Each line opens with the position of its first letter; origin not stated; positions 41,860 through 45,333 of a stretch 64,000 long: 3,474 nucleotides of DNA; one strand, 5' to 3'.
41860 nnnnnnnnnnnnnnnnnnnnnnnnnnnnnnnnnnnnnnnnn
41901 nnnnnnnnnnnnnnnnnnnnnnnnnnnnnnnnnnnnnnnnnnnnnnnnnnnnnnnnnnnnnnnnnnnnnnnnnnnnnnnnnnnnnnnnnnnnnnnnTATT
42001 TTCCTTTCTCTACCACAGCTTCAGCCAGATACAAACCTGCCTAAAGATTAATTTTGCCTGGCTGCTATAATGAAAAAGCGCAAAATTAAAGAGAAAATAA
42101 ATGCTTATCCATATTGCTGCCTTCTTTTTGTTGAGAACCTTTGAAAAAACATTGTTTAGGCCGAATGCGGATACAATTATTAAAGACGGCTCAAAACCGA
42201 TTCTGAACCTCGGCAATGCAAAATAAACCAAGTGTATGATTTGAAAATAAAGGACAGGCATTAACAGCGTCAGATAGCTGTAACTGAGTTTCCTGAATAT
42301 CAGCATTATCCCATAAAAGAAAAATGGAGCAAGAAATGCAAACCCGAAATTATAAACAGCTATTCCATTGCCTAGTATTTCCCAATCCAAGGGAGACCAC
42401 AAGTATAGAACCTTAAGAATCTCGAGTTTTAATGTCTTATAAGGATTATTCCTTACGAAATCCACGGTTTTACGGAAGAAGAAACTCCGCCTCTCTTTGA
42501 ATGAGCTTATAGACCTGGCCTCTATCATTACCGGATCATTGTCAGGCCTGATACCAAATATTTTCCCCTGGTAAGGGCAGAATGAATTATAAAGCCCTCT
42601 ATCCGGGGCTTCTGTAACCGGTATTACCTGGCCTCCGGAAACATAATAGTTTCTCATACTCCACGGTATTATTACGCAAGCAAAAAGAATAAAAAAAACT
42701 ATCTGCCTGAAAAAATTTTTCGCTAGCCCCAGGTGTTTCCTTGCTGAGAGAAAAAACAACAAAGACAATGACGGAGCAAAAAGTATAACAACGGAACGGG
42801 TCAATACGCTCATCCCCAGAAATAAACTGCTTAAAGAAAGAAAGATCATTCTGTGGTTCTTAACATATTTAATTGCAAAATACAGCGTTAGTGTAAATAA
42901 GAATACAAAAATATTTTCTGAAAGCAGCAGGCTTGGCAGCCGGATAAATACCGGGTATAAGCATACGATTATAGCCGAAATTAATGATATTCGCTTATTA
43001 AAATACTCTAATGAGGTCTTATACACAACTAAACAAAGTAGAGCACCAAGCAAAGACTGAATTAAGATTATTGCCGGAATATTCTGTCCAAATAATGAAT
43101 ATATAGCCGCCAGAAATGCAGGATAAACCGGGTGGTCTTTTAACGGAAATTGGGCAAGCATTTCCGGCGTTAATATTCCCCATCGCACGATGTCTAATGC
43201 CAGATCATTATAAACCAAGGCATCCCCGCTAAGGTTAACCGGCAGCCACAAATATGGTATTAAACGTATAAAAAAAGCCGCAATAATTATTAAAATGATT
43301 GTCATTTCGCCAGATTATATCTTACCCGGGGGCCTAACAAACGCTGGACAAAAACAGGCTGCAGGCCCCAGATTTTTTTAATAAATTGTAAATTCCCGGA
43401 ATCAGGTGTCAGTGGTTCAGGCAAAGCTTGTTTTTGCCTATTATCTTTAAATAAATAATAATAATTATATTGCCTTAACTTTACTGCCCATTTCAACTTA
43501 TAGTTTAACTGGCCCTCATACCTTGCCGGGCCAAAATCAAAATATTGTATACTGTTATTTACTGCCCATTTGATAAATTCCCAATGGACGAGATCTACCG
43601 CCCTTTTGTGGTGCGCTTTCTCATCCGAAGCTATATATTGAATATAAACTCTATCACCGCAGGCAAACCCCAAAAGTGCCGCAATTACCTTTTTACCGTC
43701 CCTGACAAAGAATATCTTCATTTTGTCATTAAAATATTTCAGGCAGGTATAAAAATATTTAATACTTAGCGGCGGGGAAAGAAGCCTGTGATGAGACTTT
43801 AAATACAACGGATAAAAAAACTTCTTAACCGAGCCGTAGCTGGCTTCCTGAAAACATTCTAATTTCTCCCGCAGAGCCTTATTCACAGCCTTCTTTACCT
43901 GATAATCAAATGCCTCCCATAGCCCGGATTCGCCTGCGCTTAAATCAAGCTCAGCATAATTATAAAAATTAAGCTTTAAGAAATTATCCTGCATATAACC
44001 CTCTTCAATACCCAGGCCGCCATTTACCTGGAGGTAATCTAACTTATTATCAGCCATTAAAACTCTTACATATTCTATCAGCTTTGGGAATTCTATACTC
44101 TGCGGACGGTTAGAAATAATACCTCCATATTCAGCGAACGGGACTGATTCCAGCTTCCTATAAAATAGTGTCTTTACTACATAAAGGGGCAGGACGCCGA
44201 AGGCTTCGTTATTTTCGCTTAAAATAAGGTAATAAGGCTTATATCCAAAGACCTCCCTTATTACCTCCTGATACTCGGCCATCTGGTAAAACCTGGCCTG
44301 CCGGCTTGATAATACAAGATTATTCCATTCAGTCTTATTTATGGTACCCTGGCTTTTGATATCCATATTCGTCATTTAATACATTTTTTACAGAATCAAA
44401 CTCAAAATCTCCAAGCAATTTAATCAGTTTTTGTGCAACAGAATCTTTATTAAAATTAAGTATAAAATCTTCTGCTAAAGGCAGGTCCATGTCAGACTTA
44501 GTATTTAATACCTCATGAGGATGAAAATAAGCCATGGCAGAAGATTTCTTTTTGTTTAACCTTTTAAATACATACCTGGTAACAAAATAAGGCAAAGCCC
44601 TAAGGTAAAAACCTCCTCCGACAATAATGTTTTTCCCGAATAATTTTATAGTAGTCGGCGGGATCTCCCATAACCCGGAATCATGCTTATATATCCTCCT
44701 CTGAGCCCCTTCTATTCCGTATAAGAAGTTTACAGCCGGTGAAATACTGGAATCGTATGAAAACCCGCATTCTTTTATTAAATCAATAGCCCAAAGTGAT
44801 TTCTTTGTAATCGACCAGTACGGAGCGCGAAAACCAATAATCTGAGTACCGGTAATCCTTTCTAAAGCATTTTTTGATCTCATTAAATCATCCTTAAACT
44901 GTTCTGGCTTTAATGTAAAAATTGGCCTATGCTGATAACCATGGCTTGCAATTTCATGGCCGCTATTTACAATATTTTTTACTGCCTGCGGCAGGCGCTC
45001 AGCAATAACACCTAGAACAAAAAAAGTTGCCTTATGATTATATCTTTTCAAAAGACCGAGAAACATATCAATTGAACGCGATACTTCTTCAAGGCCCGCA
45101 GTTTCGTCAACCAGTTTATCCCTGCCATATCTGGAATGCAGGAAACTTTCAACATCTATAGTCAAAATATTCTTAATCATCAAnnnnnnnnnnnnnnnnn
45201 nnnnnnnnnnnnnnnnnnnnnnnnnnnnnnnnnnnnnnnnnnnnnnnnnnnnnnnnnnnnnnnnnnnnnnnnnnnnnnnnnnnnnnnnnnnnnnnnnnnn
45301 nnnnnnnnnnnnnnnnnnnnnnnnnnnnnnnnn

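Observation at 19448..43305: Extracytoplasmic glycosylation relay: four DPM1-like polyprenyl-P-sugar synthases, a flippase-like protein and three GT-C-type polytopic transferases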

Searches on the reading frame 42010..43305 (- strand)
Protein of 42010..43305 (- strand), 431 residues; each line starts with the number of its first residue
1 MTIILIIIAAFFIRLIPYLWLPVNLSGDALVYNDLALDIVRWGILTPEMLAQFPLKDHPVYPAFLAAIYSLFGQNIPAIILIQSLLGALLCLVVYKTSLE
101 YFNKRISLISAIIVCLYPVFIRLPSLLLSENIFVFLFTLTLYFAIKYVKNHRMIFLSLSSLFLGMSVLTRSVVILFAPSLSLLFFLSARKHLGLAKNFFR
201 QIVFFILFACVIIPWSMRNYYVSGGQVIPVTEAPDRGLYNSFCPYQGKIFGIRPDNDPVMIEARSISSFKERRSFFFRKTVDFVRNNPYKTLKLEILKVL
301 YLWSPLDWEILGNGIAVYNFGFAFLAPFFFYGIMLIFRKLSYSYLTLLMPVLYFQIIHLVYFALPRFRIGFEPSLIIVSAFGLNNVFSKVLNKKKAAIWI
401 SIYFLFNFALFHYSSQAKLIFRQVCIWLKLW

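Call 4: search_protein_families(library=pfam, proteins=[window:42010-43305:-], max_evalue=0.01)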
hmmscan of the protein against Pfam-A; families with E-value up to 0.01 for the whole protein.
window:42010-43305:- (431 aa): 2 families
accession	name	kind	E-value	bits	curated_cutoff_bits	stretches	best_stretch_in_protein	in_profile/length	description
PF13231.12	PMT_2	-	2.4e-16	60.8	26.1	1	59-212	4-158/160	Dolichyl-phosphate-mannose-protein mannosyltransferase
PF02366.24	PMT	-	6.1e-05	23.1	22.7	1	74-217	80-232/245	Dolichyl-phosphate-mannose-protein mannosyltransferase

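Call 12: search_protein_families(library=ncbifam, proteins=[window:42010-43305:-], max_evalue=0.001)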
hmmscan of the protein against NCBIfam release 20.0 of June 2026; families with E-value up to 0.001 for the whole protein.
window:42010-43305:- (431 aa): 1 family
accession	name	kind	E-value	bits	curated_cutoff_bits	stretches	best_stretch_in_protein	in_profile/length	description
NF047440.1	LA3751_2_3_fam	subfamily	4.8e-08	32.3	200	1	60-224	80-245/460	LA_3751/LA_3752 family putative glycosyltransferase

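Call 17: find_encoding_contigs(protein=window:42010-43305:-, flank=2000, max_places=4)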
Protein window:42010-43305:- (431 aa): no gene with exactly this product is on record in the collection.

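Call 21: search_solved_structures(query=window:42010-43305:-, max_evalue=1, show_alignments=1)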
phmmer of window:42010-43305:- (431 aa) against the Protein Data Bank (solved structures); distinct sequences matched with E-value up to 1: 0.

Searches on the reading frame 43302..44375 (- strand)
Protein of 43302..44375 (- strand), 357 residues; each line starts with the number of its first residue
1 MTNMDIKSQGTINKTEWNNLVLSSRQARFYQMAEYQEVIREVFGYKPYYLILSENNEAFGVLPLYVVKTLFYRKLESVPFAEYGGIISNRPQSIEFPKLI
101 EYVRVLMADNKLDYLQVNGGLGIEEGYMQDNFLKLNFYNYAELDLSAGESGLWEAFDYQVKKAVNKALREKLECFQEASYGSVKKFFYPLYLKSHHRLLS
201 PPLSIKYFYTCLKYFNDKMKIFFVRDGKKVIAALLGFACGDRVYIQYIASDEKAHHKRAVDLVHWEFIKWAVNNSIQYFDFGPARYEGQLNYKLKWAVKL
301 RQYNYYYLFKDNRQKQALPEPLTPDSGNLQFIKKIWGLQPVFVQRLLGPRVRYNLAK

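Call 6: search_protein_families(library=pfam, proteins=[window:43302-44375:-], max_evalue=0.001)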
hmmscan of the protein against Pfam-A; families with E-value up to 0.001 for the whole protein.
window:43302-44375:- (357 aa): 3 families
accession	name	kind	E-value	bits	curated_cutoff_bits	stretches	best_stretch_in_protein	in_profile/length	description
PF13480.13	Acetyltransf_6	-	1.7e-13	51.4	22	1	197-293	48-142/143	Acetyltransferase (GNAT) domain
PF04339.18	FemAB_like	-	2.4e-07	30.7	27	0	185-282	215-312/369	Peptidogalycan biosysnthesis/recognition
PF02388.22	FemAB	-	3e-05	23.5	24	0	228-282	304-359/406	FemAB family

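Call 43: search_protein_families(library=ncbifam, proteins=[window:43302-44375:-], max_evalue=0.00001)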
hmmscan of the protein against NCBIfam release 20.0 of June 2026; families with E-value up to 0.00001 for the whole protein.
window:43302-44375:- (357 aa): 2 families
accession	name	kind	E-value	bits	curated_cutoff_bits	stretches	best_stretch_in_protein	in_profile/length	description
TIGR03019.1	pepcterm_femAB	equivalog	4.7e-44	150.8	260.35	1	16-355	2-329/330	FemAB family XrtA/PEP-CTERM system-associated protein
NF047883.1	UAcmpLyAlTFemX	equivalog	1.7e-08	34.1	500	1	158-284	169-295/337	UDP-N-acetylmuramoylpentapeptide-lysine N(6)-alanyltransferase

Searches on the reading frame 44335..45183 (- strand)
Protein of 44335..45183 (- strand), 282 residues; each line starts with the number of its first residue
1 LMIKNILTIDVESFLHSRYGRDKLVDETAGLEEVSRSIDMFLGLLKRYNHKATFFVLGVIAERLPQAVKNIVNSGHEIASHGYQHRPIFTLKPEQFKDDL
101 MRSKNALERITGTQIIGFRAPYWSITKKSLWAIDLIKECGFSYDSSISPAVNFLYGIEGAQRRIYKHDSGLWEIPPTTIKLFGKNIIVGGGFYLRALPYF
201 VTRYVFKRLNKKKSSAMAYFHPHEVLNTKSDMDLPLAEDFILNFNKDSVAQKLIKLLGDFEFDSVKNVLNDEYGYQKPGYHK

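Call 6: search_protein_families(library=pfam, proteins=[window:44335-45183:-], max_evalue=0.001)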
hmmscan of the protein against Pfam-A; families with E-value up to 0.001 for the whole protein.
window:44335-45183:- (282 aa): 3 families
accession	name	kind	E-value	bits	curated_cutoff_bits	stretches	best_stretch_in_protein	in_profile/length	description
PF11959.13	DUF3473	-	7.1e-30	104.1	29.6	1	145-269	1-129/130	Domain of unknown function (DUF3473)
PF01522.26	Polysacc_deac_1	-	1.3e-23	83.7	23.1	1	40-132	23-115/124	Polysaccharide deacetylase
PF10096.14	DUF2334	-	5.4e-05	23.3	26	1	66-227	57-191/203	Uncharacterized protein conserved in bacteria (DUF2334)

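Call 43: search_protein_families(library=ncbifam, proteins=[window:44335-45183:-], max_evalue=0.00001)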
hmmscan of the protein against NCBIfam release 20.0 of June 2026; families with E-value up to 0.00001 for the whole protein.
window:44335-45183:- (282 aa): 9 families
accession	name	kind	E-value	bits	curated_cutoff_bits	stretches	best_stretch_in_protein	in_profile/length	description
TIGR03006.1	pepcterm_polyde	equivalog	4.4e-72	242.5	276.2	1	5-269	1-271/272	XrtA system polysaccharide deacetylase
TIGR02764.1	spore_ybaN_pdaB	equivalog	2.2e-20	73.3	237.4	1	39-133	22-116/191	polysaccharide deacetylase family sporulation protein PdaB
NF045821.1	PgAcgDacpgdA1_Bac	equivalog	1.9e-18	66.3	400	1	42-132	107-198/282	peptidoglycan-N-acetylglucosamine deacetylase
TIGR04243.1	nodulat_NodB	equivalog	3.1e-13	49.7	240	1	42-128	21-108/197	chitooligosaccharide deacetylase NodB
TIGR02873.1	spore_ylxY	hypoth_equivalog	2.9e-11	43.1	391.5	1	38-127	100-189/268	probable sporulation protein, polysaccharide deacetylase family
TIGR02884.1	spore_pdaA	equivalog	4.1e-10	39.7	298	1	41-130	55-145/224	delta-lactam-biosynthetic de-N-acetylase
NF045820.1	PgAcgDacpgdA_Strep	equivalog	5.7e-08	32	800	1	41-134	286-379/463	peptidoglycan-N-acetylglucosamine deacetylase PgdA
TIGR03212.1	uraD_N-term-dom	equivalog_domain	2.5e-07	30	424.6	1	46-146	87-183/297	allantoinase PuuE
NF045822.1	PgAcgDacpgdA2_Bac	equivalog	9.7e-07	28.4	400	1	41-126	87-172/274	peptidoglycan-N-acetylglucosamine deacetylase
